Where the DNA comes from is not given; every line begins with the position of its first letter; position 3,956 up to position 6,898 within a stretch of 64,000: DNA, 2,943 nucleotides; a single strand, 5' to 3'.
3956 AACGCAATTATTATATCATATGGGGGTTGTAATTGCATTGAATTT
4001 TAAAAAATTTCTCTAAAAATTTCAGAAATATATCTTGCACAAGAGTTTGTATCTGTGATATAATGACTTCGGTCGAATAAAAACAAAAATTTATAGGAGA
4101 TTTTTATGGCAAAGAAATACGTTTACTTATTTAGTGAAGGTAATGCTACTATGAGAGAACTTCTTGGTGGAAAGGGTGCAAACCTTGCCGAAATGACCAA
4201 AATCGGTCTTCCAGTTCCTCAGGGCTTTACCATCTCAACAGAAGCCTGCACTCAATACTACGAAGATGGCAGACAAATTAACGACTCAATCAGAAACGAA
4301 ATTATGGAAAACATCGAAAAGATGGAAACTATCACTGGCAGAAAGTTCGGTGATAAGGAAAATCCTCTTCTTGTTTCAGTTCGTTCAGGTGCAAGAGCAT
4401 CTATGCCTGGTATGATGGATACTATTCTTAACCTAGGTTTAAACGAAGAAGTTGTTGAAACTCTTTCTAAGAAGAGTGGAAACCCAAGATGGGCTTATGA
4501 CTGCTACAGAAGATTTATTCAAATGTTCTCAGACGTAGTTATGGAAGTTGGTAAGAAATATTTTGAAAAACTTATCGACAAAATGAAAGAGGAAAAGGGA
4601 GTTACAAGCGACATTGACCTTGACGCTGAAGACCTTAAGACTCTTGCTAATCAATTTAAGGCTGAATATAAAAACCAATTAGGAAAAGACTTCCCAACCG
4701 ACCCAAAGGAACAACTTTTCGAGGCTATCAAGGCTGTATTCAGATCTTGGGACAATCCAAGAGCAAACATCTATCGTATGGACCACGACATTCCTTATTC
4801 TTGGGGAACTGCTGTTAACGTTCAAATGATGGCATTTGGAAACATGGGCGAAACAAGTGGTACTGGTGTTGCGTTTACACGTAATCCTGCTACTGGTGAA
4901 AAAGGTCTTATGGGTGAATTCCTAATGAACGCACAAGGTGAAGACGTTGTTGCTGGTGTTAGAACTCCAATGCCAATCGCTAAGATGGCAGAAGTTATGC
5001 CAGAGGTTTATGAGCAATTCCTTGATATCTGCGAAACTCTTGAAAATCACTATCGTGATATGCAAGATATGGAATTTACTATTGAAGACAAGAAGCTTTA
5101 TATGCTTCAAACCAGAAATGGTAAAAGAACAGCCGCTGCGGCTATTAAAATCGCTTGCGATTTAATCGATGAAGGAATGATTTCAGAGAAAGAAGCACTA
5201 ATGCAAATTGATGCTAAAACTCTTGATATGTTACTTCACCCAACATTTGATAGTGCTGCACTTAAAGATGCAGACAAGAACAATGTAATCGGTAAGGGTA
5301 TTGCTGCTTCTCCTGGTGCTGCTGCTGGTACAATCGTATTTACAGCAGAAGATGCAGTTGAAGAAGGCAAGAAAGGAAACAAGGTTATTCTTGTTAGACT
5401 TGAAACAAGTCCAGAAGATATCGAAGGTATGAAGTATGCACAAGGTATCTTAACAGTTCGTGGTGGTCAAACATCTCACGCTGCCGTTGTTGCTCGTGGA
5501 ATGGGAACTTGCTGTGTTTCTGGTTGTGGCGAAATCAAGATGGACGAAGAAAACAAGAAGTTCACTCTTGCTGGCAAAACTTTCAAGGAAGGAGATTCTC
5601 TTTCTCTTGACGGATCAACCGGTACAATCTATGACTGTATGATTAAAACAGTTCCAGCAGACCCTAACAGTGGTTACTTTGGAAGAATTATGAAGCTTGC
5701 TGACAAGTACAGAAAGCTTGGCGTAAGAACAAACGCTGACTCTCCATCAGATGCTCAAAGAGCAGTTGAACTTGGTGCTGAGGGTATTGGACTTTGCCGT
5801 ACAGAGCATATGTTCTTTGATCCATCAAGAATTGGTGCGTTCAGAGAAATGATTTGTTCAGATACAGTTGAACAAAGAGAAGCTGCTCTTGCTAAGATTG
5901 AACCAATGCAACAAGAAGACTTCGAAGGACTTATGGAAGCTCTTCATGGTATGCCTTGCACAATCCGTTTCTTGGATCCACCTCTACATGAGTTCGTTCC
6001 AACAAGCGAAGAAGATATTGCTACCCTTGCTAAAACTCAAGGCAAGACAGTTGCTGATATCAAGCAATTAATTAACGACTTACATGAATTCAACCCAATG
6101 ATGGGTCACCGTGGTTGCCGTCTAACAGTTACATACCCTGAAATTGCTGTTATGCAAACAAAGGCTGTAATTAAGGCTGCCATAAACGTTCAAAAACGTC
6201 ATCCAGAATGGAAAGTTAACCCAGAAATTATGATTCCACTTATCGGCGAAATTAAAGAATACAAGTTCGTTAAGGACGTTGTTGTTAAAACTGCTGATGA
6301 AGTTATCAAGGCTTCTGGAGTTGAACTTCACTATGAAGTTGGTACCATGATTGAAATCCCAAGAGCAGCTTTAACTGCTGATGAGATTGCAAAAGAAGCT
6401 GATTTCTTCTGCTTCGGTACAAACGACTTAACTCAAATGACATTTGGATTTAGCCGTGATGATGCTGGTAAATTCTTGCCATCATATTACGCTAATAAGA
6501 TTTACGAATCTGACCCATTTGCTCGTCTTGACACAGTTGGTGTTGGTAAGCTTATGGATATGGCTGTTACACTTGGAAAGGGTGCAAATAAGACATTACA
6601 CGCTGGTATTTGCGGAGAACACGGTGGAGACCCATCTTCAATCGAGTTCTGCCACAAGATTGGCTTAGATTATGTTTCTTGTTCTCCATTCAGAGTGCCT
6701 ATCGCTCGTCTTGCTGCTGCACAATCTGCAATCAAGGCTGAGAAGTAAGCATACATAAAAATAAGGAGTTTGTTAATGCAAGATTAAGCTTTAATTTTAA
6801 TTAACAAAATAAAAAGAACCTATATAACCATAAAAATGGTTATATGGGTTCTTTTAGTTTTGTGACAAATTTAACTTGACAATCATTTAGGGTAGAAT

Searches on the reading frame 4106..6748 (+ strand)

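Call 63: search_protein_families(library=ncbifam, proteins=[window:4106-6748:+], max_evalue=0.00001)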
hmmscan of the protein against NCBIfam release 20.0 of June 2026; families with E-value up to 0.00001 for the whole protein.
window:4106-6748:+ (880 aa): 22 families
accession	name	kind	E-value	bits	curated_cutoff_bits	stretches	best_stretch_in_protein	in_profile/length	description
TIGR01828.1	pyru_phos_dikin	equivalog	0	1372.2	843.45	1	3-876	1-865/865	pyruvate, phosphate dikinase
NF004531.0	PRK05878.1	equivalog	9.2e-156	519.5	456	1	3-547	9-494/534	pyruvate, phosphate dikinase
NF005057.0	PRK06464.1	equivalog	5.5e-70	236.4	598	2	304-868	298-782/798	phosphoenolpyruvate synthase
TIGR01418.1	PEP_synth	equivalog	3.3e-62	210.9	739.75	2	304-864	292-772/784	pyruvate, water dikinase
TIGR01417.1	PTS_I_fam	equivalog_domain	3.1e-38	131.6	341.7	2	656-871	344-536/565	phosphoenolpyruvate--protein phosphotransferase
NF008382.0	PRK11177.1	equivalog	1.6e-27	96.4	824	2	660-866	349-532/575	phosphoenolpyruvate-protein phosphotransferase PtsI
NF008283.0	PRK11061.1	equivalog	1.2e-24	86.7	583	1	659-861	513-691/748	phosphoenolpyruvate--protein phosphotransferase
NF004878.0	PRK06241.1-3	subfamily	2.6e-22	78.8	945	1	3-72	2-69/891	phosphoenolpyruvate synthase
NF004881.0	PRK06241.2-2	equivalog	1.1e-19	70.3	883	1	394-508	787-887/898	phosphoenolpyruvate synthase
NF004883.0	PRK06241.2-4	equivalog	1.8e-16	59.5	1063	0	394-511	810-913/928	phosphoenolpyruvate synthase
NF052631.1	prodigiosin_PigC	equivalog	9.4e-16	56.9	1300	0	14-71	10-66/883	prodigiosin ligase PigC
NF052632.1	undecylprod_RedH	equivalog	1.7e-14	52.8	1350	1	9-67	6-71/880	undecylprodigiosin ligase RedH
NF004877.0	PRK06241.1-2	subfamily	7.4e-14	51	866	1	3-76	2-76/869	phosphoenolpyruvate synthase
NF004882.0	PRK06241.2-3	equivalog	8.8e-12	43.9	850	0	392-508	715-816/827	phosphoenolpyruvate synthase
NF041857.1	RIF_Ptrans_rph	equivalog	3.4e-11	42.2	999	0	5-75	2-73/864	rifamycin-inactivating phosphotransferase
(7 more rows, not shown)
